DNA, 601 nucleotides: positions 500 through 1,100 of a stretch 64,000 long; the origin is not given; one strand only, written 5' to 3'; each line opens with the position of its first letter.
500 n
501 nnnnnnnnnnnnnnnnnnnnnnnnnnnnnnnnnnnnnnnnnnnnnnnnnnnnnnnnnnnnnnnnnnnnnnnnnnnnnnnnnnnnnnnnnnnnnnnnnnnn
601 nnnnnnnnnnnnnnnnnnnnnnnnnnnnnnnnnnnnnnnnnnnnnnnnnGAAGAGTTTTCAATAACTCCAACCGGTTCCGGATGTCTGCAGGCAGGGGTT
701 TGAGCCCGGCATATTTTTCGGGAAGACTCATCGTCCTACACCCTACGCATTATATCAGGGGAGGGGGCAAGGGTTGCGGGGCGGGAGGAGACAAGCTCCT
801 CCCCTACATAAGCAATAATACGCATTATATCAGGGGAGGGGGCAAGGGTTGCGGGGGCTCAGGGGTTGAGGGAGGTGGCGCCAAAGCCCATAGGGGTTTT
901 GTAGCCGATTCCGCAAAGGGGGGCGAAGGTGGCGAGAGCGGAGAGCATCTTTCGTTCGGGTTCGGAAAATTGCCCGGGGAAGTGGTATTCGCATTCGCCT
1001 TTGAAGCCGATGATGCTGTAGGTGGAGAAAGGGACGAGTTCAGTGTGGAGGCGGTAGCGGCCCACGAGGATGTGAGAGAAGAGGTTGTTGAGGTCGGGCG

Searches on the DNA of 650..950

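Call 63: search_rna_families(source=window, start=650, end=950, threshold=evalue, max_evalue=10)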
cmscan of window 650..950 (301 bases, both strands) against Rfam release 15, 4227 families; matches with E-value up to 10: 2.
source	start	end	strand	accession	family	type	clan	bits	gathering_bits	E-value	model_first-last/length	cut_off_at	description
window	785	801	+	RF03092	Ocean-VII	Gene; sRNA;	-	9.4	53.5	4.9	19-37/41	no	Ocean-VII RNA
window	680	821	+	RF02113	DLG2-AS1_2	Gene; lncRNA;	-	7.9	70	6.6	65-215/215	no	DLG2 antisense RNA 1 conserved region 2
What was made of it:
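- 744..856 (.): Two perfect 38-nt direct repeats (744-781 and 819-856) around a 37-nt unique segment (782-818). This is either a one-spacer mini CRISPR array or a duplicated promoter element. No Rfam CRISPR-DR match even at E<=10 (call 63).
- Tried and rejected: Testing the two 38-nt repeats as CRISPR repeats: no Rfam CRISPR-DR match at E<=10 (call 63).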
